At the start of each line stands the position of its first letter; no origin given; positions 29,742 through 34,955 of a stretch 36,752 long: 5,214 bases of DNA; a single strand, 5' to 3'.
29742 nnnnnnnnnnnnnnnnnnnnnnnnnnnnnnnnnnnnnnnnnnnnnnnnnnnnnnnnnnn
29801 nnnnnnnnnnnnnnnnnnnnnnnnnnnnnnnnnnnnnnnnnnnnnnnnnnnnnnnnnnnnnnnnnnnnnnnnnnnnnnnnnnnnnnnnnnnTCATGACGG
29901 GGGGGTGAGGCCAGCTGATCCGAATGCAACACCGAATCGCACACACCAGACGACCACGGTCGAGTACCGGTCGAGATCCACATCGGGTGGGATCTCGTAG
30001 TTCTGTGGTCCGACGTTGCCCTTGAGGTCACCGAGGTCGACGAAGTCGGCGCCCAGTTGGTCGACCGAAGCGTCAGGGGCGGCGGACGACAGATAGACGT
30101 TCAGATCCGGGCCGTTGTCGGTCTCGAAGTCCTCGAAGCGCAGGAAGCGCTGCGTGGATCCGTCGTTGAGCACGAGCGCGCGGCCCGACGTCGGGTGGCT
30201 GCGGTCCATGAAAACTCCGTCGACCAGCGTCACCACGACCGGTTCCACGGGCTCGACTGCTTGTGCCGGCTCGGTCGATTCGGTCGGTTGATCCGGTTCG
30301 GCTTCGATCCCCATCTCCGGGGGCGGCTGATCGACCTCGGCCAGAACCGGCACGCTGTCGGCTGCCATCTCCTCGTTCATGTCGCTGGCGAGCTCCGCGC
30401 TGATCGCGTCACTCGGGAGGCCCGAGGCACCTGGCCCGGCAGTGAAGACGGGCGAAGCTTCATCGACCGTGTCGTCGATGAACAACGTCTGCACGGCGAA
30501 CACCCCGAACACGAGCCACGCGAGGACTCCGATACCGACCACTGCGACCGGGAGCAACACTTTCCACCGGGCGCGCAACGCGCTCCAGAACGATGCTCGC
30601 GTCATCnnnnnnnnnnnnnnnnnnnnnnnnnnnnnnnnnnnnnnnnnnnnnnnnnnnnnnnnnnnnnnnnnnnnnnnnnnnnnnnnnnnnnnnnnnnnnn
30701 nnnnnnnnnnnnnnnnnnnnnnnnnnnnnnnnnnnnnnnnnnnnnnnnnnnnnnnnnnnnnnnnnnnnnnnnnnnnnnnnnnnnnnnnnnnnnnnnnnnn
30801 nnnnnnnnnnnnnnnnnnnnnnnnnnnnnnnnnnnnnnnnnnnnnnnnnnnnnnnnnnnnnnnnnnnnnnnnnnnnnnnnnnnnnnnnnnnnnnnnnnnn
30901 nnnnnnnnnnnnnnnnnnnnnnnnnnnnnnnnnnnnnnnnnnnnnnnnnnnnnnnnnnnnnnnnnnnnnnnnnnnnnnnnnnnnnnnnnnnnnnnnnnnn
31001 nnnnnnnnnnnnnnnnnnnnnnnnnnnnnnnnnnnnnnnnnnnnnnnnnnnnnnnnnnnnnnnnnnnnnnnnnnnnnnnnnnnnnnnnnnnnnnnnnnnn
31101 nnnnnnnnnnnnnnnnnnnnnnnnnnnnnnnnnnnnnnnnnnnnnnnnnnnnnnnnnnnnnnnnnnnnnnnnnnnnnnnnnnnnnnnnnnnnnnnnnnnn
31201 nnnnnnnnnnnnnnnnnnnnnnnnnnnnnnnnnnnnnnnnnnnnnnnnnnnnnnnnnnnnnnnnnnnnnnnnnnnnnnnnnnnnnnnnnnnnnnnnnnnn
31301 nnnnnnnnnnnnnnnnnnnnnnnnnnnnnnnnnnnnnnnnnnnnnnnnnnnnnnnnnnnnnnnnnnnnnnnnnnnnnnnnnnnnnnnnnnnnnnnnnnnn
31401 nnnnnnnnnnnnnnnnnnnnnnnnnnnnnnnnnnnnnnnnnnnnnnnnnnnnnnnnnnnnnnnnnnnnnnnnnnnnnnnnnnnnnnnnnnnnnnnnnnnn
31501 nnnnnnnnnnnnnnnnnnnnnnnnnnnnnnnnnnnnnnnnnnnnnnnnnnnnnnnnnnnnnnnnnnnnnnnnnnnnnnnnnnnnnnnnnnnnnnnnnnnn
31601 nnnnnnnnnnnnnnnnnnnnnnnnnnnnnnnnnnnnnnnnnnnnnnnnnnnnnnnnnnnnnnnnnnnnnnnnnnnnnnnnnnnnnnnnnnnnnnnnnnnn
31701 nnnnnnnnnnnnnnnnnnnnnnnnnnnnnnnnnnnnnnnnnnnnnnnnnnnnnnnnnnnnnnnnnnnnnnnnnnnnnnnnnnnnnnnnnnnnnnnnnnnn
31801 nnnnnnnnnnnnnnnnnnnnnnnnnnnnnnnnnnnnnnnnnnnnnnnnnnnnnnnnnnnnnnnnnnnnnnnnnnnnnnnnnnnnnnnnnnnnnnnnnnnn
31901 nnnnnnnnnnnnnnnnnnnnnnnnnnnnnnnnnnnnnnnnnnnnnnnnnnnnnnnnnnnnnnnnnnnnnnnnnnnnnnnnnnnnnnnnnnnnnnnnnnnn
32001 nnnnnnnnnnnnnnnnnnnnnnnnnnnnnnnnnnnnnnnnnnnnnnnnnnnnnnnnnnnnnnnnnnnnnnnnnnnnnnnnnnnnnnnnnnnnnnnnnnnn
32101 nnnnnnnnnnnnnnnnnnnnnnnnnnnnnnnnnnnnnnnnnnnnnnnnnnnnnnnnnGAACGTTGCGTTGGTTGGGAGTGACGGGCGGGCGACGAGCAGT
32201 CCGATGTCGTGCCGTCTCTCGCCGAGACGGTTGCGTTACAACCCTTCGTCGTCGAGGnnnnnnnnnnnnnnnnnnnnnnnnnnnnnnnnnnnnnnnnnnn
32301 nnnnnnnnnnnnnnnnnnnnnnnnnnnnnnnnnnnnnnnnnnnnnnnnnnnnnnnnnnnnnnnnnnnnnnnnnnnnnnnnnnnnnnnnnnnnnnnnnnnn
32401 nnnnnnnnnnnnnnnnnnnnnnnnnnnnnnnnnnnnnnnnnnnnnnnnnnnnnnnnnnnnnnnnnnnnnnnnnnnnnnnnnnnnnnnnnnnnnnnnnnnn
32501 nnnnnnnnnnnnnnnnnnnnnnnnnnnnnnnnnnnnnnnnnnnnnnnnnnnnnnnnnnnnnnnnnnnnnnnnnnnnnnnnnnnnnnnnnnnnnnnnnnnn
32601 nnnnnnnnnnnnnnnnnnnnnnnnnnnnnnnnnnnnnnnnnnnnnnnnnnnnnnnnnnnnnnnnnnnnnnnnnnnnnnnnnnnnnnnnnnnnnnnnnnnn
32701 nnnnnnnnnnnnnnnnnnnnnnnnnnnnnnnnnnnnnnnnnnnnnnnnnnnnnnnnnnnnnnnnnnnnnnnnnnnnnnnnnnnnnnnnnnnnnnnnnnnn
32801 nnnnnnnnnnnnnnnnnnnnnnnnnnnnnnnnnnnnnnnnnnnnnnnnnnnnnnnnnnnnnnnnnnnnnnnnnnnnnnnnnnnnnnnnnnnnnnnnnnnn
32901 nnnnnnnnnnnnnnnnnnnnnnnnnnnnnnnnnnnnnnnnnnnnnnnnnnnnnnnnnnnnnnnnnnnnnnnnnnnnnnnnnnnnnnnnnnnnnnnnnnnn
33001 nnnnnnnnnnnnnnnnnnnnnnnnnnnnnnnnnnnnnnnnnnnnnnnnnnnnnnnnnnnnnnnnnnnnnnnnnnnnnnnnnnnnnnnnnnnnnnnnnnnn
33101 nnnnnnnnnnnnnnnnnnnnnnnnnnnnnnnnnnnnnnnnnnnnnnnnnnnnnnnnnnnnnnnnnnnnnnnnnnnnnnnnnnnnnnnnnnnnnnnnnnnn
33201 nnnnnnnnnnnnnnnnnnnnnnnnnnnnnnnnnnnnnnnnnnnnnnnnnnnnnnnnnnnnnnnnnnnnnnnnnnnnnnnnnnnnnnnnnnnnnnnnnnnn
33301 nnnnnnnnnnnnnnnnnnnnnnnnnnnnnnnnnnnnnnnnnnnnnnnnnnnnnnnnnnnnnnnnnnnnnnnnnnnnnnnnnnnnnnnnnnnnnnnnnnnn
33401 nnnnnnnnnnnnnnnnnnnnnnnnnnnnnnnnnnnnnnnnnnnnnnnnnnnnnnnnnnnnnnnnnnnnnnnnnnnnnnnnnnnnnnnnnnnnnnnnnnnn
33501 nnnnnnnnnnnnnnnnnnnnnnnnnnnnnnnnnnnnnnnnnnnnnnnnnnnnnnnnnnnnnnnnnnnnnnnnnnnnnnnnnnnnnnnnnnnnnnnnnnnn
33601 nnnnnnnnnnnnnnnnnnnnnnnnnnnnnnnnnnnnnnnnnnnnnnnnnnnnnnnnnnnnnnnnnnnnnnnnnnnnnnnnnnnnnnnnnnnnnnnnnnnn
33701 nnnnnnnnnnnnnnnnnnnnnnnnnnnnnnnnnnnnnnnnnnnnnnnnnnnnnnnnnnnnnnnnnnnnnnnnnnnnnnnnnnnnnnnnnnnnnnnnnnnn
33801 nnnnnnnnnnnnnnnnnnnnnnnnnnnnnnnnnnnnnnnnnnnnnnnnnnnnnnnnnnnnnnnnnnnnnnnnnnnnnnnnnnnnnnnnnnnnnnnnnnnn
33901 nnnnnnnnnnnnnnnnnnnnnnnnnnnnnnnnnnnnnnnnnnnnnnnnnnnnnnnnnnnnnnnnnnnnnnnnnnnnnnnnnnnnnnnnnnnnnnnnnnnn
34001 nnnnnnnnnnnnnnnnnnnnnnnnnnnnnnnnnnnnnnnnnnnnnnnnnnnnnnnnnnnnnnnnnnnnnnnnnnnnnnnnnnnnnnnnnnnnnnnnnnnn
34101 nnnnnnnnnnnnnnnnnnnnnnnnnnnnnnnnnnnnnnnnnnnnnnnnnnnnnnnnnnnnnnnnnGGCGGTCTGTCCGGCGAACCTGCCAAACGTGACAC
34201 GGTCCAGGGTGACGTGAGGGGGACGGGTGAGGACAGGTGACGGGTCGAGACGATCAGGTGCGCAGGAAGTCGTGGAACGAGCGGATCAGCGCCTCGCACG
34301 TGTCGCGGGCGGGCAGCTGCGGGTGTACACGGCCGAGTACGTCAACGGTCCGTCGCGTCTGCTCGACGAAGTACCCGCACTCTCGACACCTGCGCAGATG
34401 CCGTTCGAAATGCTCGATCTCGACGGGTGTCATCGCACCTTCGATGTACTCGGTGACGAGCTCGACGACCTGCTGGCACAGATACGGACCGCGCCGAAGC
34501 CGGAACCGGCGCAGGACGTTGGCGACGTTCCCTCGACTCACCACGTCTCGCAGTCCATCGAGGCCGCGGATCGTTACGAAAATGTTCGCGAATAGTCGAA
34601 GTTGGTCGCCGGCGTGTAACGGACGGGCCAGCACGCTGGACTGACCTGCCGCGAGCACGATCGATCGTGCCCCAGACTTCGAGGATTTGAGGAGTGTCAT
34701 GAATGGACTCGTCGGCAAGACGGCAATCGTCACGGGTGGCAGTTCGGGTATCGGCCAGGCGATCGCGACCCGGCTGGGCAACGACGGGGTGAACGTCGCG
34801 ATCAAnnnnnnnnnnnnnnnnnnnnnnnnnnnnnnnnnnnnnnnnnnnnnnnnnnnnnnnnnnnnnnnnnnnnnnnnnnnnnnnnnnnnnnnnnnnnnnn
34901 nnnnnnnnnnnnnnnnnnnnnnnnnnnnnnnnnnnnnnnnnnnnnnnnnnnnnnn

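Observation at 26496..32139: Tightly coupled five-gene operon of unknown pathway: GMC oxidoreductase, DM13 membrane protein, SMP-30, tandem GlcG, SMP-30 with extra domain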

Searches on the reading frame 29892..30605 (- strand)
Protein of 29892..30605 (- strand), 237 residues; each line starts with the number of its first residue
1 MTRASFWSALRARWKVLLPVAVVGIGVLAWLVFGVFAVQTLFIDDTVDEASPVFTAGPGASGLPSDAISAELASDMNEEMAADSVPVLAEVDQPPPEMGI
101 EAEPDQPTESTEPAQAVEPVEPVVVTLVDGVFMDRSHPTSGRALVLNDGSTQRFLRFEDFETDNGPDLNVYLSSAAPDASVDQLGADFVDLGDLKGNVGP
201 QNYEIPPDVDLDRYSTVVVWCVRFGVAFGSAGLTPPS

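Call 4: search_protein_families(library=pfam, proteins=[window:29892-30605:-], max_evalue=0.01)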
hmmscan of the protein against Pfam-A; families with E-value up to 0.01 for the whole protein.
window:29892-30605:- (237 aa): 1 family
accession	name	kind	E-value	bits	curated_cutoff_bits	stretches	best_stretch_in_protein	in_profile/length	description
PF10517.14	DM13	-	4.1e-22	79.2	25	1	132-233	2-105/105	Electron transfer DM13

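Call 5: search_protein_families(library=ncbifam, proteins=[window:29892-30605:-], max_evalue=0.01)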
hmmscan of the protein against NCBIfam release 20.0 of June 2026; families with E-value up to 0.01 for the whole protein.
window:29892-30605:- (237 aa): 0 families

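Call 10: search_solved_structures(query=window:29892-30605:-, max_evalue=1)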
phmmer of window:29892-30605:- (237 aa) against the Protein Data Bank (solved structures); distinct sequences matched with E-value up to 1: 1.
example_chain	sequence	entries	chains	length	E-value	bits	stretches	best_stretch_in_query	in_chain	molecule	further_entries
3k4x_A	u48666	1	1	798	0.74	13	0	79-115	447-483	Proliferating cell nuclear antigen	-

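Call 11: find_homologous_proteins(query=window:29892-30605:-, max_evalue=0.001)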
Query window:29892-30605:- (237 aa): 2176 proteins with E <= 0.001 among 3821 candidates; the best 120 are listed.
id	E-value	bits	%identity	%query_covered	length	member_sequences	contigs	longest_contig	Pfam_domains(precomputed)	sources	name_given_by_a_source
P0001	5.3e-121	421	84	100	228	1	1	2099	PF10517.15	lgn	-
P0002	2.6e-99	350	74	100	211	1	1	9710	PF10517.15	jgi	jgi:Electron transfer DM13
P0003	3.8e-93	330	68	100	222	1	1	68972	PF10517.15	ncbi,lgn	-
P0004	1.7e-80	288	84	73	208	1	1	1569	PF10517.15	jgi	jgi:hypothetical protein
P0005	4.0e-79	284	61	95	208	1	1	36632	PF10517.15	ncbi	ncbi:MAG: DM13 domain-containing protein [Actinomycetota bacterium]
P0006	1.9e-77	278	57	96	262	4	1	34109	PF10517.15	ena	-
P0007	2.5e-77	278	60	95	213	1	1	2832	PF10517.15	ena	-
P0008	2.7e-77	278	57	96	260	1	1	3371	PF10517.15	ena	-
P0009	4.0e-77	277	60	98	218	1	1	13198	PF10517.15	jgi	jgi:hypothetical protein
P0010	1.2e-76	276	55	96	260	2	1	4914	PF10517.15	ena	-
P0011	1.8e-76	275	58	95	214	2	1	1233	PF10517.15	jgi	-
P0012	3.4e-76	274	79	74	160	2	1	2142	PF10517.15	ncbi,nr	ncbi:MAG TPA: DM13 domain-containing protein, partial [Ilumatobacteraceae bacterium]|nr:DM13 domain-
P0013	7.4e-76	273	53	95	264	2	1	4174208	PF10517.15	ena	-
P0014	1.1e-75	273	59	97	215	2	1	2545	PF10517.15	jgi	jgi:hypothetical protein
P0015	1.4e-75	272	53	96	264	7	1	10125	PF10517.15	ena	-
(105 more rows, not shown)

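Call 14: find_related_loci(query=A1, collection=genome_contigs, flank=10000)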
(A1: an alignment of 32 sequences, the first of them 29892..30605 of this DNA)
Query A1 (237 aa) in genome_contigs; peptide patterns used: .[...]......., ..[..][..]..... (x = any residue, [..] = any of these).
420 stretches matched a pattern; 406 encode a relative of the query (tblastn E <= 1e-3); the best 80 are kept; 80 distinct loci.
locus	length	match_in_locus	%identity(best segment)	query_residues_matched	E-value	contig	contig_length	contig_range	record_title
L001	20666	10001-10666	68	1-237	9e-100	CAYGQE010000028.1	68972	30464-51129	MAG TPA_asm: uncultured Acidimicrobiaceae bacterium isolate ERP117304_co3_171 genome assembly, contig: NODE_592_length_6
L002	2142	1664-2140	79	1-174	3e-87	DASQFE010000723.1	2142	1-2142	MAG TPA_asm: Ilumatobacteraceae bacterium isolate SMAG_U11772 k141_95559, whole genome shotgun sequence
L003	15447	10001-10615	64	11-234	3e-82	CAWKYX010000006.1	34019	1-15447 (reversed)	MAG: Acidimicrobiia bacterium isolate CB4_SCM.92 genome assembly, contig: Ga0302127_10000147, whole genome shotgun seque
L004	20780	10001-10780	55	3-234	1e-81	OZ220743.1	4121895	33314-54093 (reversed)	MAG: Acidimicrobiales bacterium isolate dadfcd55-464f-4f03-9875-fa0eca1464b2 genome assembly, chromosome: 1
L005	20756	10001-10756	56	8-234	1e-80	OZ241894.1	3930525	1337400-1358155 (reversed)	MAG: Candidatus Aldehydirespirator sp. isolate 59d5e5b9-c534-4d11-b37b-78d6acc4b690 genome assembly, chromosome: 1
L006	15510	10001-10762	55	8-234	5e-80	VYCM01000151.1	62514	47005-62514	MAG: Acidimicrobiaceae bacterium isolate SB0675_bin_16 NODE_197_length_62514_cov_69.425959, whole genome shotgun sequenc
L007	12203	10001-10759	55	8-234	1e-79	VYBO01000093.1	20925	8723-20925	MAG: Acidimicrobiaceae bacterium isolate SB0673_bin_3 NODE_510_length_20925_cov_68.064734, whole genome shotgun sequence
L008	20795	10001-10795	54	3-234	1e-78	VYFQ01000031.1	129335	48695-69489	MAG: Acidimicrobiaceae bacterium isolate SB0677_bin_3 NODE_50_length_129335_cov_64.293526, whole genome shotgun sequence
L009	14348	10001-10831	51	10-234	1e-78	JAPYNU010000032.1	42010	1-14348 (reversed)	MAG: Candidatus Aldehydirespirator catecholifindens isolate m_calh10 Seq32, whole genome shotgun sequence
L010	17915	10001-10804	52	8-234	3e-78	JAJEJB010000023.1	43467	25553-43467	MAG: Acidimicrobiia bacterium isolate p16x63bins.58 k141_105557, whole genome shotgun sequence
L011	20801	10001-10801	52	8-234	2e-78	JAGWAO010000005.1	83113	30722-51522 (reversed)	MAG: Acidimicrobiia bacterium isolate 277c_9 scaffold_648, whole genome shotgun sequence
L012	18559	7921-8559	57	5-234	9e-78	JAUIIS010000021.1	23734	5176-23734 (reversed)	MAG: Acidimicrobiia bacterium isolate Co_bin.273 NODE_12204_length_23734_cov_1.188165, whole genome shotgun sequence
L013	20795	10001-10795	52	6-234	3e-78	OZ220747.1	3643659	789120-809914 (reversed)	MAG: Acidimicrobiales bacterium isolate 24b51cff-2c1d-4890-b593-b7e190b4cd9e genome assembly, chromosome: 1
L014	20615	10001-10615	58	8-233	7e-78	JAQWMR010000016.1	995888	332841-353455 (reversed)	MAG: Acidimicrobiales bacterium isolate cluster2_bin.157 k141_3690268, whole genome shotgun sequence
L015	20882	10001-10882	49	2-234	1e-77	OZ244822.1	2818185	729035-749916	MAG: Candidatus Aldehydirespirator sp. isolate 35bfcaf5-8220-4494-8a82-73b50c7a5dd2 genome assembly, chromosome: 1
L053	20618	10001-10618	56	10-235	1e-68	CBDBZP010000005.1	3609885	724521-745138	MAG: Acidimicrobiales bacterium isolate ee2db326-23da-4d27-a197-4eb55e4ff451 genome assembly, contig: contig_5, whole ge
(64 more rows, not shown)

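Call 18: find_encoding_contigs(protein=P0002, flank=10000, max_places=3)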
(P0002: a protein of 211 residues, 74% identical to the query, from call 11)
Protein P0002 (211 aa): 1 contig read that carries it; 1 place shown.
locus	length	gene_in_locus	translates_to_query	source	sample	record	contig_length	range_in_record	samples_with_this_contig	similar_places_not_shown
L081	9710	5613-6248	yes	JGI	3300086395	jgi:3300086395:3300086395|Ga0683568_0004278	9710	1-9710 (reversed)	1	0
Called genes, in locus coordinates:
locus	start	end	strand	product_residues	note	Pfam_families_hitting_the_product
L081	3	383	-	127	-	?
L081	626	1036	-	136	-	PF05425:CopD (weak)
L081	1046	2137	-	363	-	PF02401:LYTB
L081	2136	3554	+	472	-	PF17820:PDZ_6, PF19238:Radical_SAM_2, PF04459:DUF512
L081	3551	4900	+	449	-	PF00009:GTP_EFTU, PF01926:MMR_HSR1, PF02421:FeoB_N, PF04548:AIG1, PF01926:MMR_HSR1, PF02421:FeoB_N, PF00009:GTP_EFTU, PF14714:KH_dom-like, +5 more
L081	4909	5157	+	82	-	-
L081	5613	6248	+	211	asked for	PF10517:DM13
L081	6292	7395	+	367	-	PF01757:Acyl_transf_3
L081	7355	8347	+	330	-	PF13560:HTH_31 (faint)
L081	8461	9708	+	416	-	?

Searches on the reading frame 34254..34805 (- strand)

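Call 7: search_protein_families(library=pfam, proteins=[window:34254-34805:-], max_evalue=0.001)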
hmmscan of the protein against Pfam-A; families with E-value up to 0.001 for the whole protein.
window:34254-34805:- (183 aa): 1 family
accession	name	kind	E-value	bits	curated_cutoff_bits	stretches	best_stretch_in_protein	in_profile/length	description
PF13490.11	zf-HC2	-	1.2e-08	35.4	22.2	1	110-143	1-34/35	Putative zinc-finger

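Call 41: search_protein_families(library=ncbifam, proteins=[window:34254-34805:-], max_evalue=0.0001)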
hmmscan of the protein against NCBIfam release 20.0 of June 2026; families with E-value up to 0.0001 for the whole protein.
window:34254-34805:- (183 aa): 1 family
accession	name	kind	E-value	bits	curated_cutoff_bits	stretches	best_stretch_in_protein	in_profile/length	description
NF052375.1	antisigma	equivalog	8.5e-06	25.9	100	1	116-168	1-52/217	anti-sigma factor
